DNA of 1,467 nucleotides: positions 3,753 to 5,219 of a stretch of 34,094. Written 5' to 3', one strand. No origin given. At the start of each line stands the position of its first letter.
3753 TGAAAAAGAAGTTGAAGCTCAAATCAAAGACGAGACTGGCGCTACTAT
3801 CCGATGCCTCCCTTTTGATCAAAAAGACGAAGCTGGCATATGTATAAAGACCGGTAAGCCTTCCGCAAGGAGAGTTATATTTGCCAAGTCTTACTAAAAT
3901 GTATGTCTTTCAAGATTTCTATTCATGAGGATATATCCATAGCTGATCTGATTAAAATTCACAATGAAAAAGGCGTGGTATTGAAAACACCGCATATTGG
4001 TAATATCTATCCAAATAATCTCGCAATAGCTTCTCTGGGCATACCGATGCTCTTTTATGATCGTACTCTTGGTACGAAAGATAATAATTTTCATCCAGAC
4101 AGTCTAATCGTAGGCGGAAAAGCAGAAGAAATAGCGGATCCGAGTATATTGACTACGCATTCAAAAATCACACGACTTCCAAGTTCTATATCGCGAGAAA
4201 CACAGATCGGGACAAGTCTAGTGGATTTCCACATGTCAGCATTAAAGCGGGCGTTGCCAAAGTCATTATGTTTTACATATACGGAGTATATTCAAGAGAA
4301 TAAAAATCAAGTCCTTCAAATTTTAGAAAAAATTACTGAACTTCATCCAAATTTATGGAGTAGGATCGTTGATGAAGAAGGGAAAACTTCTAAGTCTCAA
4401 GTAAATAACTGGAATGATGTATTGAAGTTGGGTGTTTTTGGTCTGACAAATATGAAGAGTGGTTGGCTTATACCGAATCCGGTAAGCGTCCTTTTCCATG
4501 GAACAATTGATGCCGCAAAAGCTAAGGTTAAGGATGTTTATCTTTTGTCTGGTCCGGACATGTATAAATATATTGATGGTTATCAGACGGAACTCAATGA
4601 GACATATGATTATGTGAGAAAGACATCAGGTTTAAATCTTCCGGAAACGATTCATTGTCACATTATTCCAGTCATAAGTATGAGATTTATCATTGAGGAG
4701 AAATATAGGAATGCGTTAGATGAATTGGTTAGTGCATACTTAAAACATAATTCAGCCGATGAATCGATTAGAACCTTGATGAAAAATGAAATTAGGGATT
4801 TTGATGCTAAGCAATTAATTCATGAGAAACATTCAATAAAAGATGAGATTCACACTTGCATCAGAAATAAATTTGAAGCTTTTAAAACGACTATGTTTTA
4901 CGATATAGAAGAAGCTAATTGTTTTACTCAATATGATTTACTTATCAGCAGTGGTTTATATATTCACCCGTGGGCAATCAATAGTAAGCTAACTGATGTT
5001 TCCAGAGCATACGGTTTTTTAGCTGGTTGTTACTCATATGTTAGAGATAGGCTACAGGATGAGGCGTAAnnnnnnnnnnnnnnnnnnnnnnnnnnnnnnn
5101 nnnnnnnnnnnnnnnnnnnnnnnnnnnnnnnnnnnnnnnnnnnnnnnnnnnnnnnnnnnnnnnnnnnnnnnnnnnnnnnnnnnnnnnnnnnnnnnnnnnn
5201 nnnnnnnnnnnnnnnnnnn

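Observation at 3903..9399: proS-coupled five-gene operon: domain-1-less MurF-like ligase plus CphA-type ATP-grasp, methyltransferase and two orphans (split cyanophycin-synthetase-like machine?)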

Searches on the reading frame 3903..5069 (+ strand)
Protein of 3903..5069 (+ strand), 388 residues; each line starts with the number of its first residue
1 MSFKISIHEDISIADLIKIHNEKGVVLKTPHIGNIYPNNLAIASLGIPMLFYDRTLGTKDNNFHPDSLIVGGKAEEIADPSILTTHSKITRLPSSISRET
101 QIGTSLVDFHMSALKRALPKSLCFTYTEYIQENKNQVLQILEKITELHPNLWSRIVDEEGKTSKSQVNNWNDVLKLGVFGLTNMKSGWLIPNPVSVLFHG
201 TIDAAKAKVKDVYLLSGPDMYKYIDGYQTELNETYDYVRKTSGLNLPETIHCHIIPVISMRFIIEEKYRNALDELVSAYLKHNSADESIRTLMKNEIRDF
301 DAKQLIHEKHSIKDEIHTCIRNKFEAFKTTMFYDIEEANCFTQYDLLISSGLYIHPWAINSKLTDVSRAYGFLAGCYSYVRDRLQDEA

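Call 5: search_protein_families(library=pfam, proteins=[window:3903-5069:+], max_evalue=0.01)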
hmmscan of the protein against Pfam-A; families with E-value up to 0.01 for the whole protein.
window:3903-5069:+ (388 aa): 1 family
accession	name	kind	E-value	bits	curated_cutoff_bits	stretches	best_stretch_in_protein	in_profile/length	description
PF04325.18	DUF465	-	0.0084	16.5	25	0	281-318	7-46/48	Protein of unknown function (DUF465)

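Call 6: search_protein_families(library=ncbifam, proteins=[window:3903-5069:+], max_evalue=0.01)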
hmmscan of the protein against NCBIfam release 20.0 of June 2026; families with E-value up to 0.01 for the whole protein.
window:3903-5069:+ (388 aa): 0 families

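Call 19: find_homologous_proteins(query=window:3903-5069:+, max_evalue=0.001)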
Query window:3903-5069:+ (388 aa): 68 proteins with E <= 0.001 among 2711 candidates.
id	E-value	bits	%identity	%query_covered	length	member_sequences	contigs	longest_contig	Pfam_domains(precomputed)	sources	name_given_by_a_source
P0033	5.0e-249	844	95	100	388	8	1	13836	-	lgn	-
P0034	3.1e-237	805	90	100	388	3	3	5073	-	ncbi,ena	-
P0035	6.0e-194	662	72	100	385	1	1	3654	-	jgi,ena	-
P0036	3.0e-184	630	69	100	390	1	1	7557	-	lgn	-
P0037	1.5e-176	605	66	100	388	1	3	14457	-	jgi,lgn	jgi:hypothetical protein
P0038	2.7e-173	594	65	100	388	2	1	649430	-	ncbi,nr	ncbi:MAG: hypothetical protein Q8L64_03720 [bacterium]|nr:hypothetical protein [bacterium]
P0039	8.7e-170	583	64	100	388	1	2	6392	-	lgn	-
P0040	1.6e-163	562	63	100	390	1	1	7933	-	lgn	-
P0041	4.3e-163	561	63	100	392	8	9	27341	-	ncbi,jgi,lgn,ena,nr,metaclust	ncbi:MAG: hypothetical protein AUK58_04570 [Candidatus Moranbacteria bacterium CG2_30_41_165]|nr:MAG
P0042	2.1e-159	549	62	100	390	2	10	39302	-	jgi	jgi:hypothetical protein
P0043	2.1e-159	549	62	100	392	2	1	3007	-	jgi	-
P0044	6.4e-159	547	61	99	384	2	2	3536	-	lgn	-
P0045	1.8e-148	513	58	99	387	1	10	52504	-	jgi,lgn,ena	-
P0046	1.5e-146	506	57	99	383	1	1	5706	-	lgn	-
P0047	1.6e-146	506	57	100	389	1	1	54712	-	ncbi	-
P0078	5.8e-73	264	36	95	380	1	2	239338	-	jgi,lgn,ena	-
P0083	1.5e-69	253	38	95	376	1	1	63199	-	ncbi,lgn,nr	ncbi:hypothetical protein HZA85_00275 [Candidatus Uhrbacteria bacterium]|nr:hypothetical protein [Ca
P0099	1.7e-21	95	25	98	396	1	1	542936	-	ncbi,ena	-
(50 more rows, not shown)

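Call 20: find_encoding_contigs(protein=P0078, flank=10000, max_places=1)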
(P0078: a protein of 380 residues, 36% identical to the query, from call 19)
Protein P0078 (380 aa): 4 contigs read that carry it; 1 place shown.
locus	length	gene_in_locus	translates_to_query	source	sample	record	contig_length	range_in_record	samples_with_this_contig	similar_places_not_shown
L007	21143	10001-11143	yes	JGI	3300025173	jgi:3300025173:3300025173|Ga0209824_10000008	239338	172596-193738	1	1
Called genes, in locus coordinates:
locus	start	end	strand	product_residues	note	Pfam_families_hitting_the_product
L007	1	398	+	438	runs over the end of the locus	PF02812:ELFV_dehydrog_N, PF00208:ELFV_dehydrog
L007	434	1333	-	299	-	-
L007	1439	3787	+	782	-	PF00133:tRNA-synt_1, PF01406:tRNA-synt_1e (faint), PF09334:tRNA-synt_1g, PF13603:tRNA-synt_1_2, PF00133:tRNA-synt_1, PF08264:Anticodon_1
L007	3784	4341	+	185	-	PF00293:NUDIX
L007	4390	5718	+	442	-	PF03721:UDPG_MGDP_dh_N, PF00984:UDPG_MGDP_dh, PF03720:UDPG_MGDP_dh_C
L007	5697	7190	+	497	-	PF13567:DUF4131, PF03772:Competence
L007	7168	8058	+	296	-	PF25281:MBL_MAP1B (weak), PF00753:Lactamase_B, PF12706:Lactamase_B_2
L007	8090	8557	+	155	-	PF00334:NDK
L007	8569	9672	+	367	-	-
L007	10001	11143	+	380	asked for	-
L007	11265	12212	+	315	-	PF01244:Peptidase_M19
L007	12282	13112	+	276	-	PF01177:Asp_Glu_race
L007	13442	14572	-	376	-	-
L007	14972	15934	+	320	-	PF18920:DUF5671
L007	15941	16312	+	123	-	-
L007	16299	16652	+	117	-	PF04134:DCC1-like (weak)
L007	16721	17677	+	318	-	PF02735:Ku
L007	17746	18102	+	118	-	-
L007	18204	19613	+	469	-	PF00275:EPSP_synthase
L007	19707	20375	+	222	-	PF02163:Peptidase_M50 (weak)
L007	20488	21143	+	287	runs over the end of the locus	PF01435:Peptidase_M48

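Call 21: find_encoding_contigs(protein=P0099, flank=10000, max_places=1)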
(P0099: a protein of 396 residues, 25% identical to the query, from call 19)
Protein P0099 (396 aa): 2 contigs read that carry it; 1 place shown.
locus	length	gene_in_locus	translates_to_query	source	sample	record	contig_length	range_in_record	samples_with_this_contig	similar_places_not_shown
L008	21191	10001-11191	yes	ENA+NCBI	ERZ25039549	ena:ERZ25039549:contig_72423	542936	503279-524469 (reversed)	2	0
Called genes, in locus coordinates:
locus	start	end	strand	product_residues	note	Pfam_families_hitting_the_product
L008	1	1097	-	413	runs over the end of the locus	PF12704:MacB_PCD, PF02687:FtsX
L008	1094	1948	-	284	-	PF00005:ABC_tran, PF13304:AAA_21 (faint)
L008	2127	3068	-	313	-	PF04515:Choline_transpo (faint), PF10110:GPDPase_memb (faint), PF19656:DUF6159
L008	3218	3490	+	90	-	-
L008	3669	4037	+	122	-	-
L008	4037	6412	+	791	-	PF01695:IstB_IS21 (weak), PF00004:AAA (weak), PF00158:Sigma54_activat (faint), PF17871:AAA_lid_9 (weak), PF00004:AAA, PF07724:AAA_2, PF07728:AAA_5, PF10431:ClpB_D2-small, +6 more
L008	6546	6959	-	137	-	-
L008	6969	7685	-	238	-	PF00696:AA_kinase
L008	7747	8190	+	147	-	-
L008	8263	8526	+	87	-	-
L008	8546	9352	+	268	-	PF03372:Exo_endo_phos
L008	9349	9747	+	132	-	PF03819:MazG (weak), PF12643:MazG-like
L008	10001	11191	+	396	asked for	-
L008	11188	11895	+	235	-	PF01177:Asp_Glu_race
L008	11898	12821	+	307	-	PF12146:Hydrolase_4, PF00561:Abhydrolase_1, PF12697:Abhydrolase_6, PF02129:Peptidase_S15 (weak), PF03096:Ndr (weak)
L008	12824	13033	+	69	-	-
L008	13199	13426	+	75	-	PF12710:HAD (weak)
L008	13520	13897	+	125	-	-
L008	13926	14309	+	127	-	-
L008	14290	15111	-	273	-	PF00218:IGPS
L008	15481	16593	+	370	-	PF04203:Sortase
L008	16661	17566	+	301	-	-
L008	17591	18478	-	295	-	PF12760:Zn_ribbon_IS1595, PF12762:DDE_Tnp_IS1595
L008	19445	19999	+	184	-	-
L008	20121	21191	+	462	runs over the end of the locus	-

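Call 22: find_encoding_contigs(protein=P0083, flank=10000, max_places=1)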
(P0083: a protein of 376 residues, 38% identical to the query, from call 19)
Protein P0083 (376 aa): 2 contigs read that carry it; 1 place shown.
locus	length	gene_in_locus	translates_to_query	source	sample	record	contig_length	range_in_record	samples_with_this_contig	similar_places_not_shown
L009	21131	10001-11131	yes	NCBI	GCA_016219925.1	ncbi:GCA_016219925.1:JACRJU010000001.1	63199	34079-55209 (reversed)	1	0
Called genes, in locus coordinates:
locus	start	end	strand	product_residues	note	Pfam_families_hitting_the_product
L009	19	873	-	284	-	-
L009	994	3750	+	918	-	PF00133:tRNA-synt_1, PF01406:tRNA-synt_1e (faint), PF09334:tRNA-synt_1g, PF13603:tRNA-synt_1_2, PF00133:tRNA-synt_1, PF08264:Anticodon_1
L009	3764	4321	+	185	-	PF00293:NUDIX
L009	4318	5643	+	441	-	PF03721:UDPG_MGDP_dh_N, PF00984:UDPG_MGDP_dh, PF03720:UDPG_MGDP_dh_C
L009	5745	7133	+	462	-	PF13567:DUF4131, PF03772:Competence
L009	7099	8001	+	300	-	PF00753:Lactamase_B, PF13483:Lactamase_B_3 (weak), PF12706:Lactamase_B_2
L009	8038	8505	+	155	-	PF00334:NDK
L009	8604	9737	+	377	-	-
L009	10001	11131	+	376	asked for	-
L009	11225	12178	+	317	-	PF01244:Peptidase_M19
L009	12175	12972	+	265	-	PF01177:Asp_Glu_race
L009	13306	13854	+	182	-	PF02525:Flavodoxin_2 (weak), PF03358:FMN_red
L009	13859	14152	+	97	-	-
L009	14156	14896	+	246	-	PF12146:Hydrolase_4 (faint), PF00326:Peptidase_S9, PF12697:Abhydrolase_6 (weak)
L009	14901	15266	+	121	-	-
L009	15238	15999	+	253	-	PF04134:DCC1-like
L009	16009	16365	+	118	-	-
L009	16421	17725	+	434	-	PF00275:EPSP_synthase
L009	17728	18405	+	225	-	PF02163:Peptidase_M50 (weak)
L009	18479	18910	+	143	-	PF00164:Ribosom_S12_S23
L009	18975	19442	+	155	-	PF00177:Ribosomal_S7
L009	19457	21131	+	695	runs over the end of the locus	PF00009:GTP_EFTU, PF03144:GTP_EFTU_D2, PF22042:EF-G_D2, PF14492:EFG_III, PF16658:RF3_C, PF03764:EFG_IV, PF00679:EFG_C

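Call 33: predict_structure(alignment_id=A1)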
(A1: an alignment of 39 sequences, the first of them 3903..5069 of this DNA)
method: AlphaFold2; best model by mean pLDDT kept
length: 388 residues; sequences in the alignment: 39
mean_pLDDT: 93.1   pTM: 0.90
mean pLDDT of the five models: 93.1, 93.0, 92.8, 92.6, 92.1
residues with pLDDT >= 90: 322; 70-90: 60; 50-70: 6; < 50: 0
segments of 3 or more residues with pLDDT < 50: none
pLDDT, mean of each block of 10 residues (from residue 1): 91 97 96 94 97 90 90 94 96 77 95 96 97 96 94 96 95 97 97 90 95 86 82 94 91 91 97 98 93 77 88 98 97 93 95 97 97 98 90
secondary structure, 60 per line:
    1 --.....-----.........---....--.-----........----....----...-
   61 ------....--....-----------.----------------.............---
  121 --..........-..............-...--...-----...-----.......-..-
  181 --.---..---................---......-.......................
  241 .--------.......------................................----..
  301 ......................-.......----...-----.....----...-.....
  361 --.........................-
elements in order: E3-7 H13-21 E25-28 H37-44 E49-52 E67-70 E73-76 H106-117 E123-125 H126-132 H134-147 E154-156 E162-164 H170-176 H192-207 E211-216 H218-241 E250-256 E263-265 H266-294 H299-322 H324-330 H343-347 E352-354 H356-360 H363-387

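Call 37: fold_search(model_id=the predicted structure, library=pdb)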
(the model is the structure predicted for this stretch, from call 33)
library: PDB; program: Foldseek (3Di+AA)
matches with E <= 10: 584; with E <= 0.001: 0
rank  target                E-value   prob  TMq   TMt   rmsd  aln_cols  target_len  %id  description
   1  7wrs_A                5.8e-03  0.84  0.25  0.20   8.9       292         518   12  Crystal structure of the chicken isoleucyl-tRNA synthetase 1 (IARS1) UNE-I complexed with glutamyl-tRNA synthetase 1 ( (released 2022-11-23)
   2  7wru                  1.7e-02  0.75  0.26  0.22   8.1       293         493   10  Crystal structure of the apo chicken glutamyl-tRNA synthetase 1 (EARS1) (released 2022-11-23)
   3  7waj                  3.2e-02  0.51  0.23  0.20   9.9       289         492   10  Glutamyl-tRNA synthetase from Plasmodium falciparum (PfERS) complexed with ATP and Co (released 2022-12-21)
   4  7wao                  5.7e-02  0.35  0.23  0.19   9.2       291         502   11  Glutamyl-tRNA synthetase from Plasmodium falciparum (PfERS) in complex with Mn (released 2022-12-21)
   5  1iho_A                6.8e-02  0.21  0.19  0.23  15.5       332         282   12  CRYSTAL APO-STRUCTURE OF PANTOTHENATE SYNTHETASE FROM E. COLI (released 2001-05-30)
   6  6ao8                  7.6e-02  0.41  0.20  0.14   9.1       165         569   14  Crystal structure of arginyl-tRNA_synthetase from Neisseria gonorrhoeae in complex with arginine (released 2017-08-30)
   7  7wai                  9.0e-02  0.30  0.24  0.19   8.6       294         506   10  Glutamyl-tRNA synthetase from Plasmodium falciparum (PfERS) (released 2022-12-21)
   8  5yym_A                9.0e-02  0.18  0.22  0.16  19.3       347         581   12  Crystal structures of E.coli arginyl-trna synthetase (argrs) in complex with substrate Arg (released 2018-12-12)
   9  4aou                  1.5e-01  0.06  0.11  0.11  19.0       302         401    8  CtIDH bound to NADP. The complex structures of Isocitrate dehydrogenase from Clostridium thermocellum and Desulfotalea p (released 2012-07-11)
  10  5yym_B                1.6e-01  0.15  0.22  0.17  20.4       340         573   12  Crystal structures of E.coli arginyl-trna synthetase (argrs) in complex with substrate Arg (released 2018-12-12)
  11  2oce                  2.0e-01  0.08  0.12  0.07  25.2       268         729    6  Crystal structure of Tex family protein PA5201 from Pseudomonas aeruginosa (released 2007-01-02)
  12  3nwp_A                2.3e-01  0.09  0.18  0.25  12.6       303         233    9  Crystal structure of a 6-phosphogluconolactonase (Sbal_2240) from Shewanella baltica OS155 at 1.40 A resolution (released 2010-07-28)
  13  4q2t_A                2.4e-01  0.21  0.27  0.19  10.9       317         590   12  Crystal structure of Arginyl-tRNA synthetase complexed with L-arginine (released 2014-07-23)
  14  4q2t_B                2.4e-01  0.18  0.25  0.18  11.8       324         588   11  Crystal structure of Arginyl-tRNA synthetase complexed with L-arginine (released 2014-07-23)
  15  4zaj                  2.6e-01  0.35  0.20  0.15   8.9       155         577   12  2.2 Angstrom Crystal Structure of a Human Arginyl-tRNA Synthetase (released 2016-03-30)
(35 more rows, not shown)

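Call 39: search_solved_structures(query=A1, max_evalue=10)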
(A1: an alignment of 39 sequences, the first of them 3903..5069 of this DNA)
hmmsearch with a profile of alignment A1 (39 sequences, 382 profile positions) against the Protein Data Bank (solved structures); distinct sequences matched with E-value up to 10: 5.
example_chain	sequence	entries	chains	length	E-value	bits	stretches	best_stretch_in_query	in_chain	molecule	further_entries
9x0k_A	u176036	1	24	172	0.19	13.9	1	99-148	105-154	TsFerA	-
2gvs_A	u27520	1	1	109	0.48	12.5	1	112-167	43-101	chemosensory protein CSP-sg4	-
3sh6_A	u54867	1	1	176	0.83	11.8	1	97-147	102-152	Ferritin, middle subunit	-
4lpm_A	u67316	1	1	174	1.2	11.3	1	98-147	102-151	Ferritin, middle subunit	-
4lpn_A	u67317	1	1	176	1.2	11.3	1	97-147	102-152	Ferritin, middle subunit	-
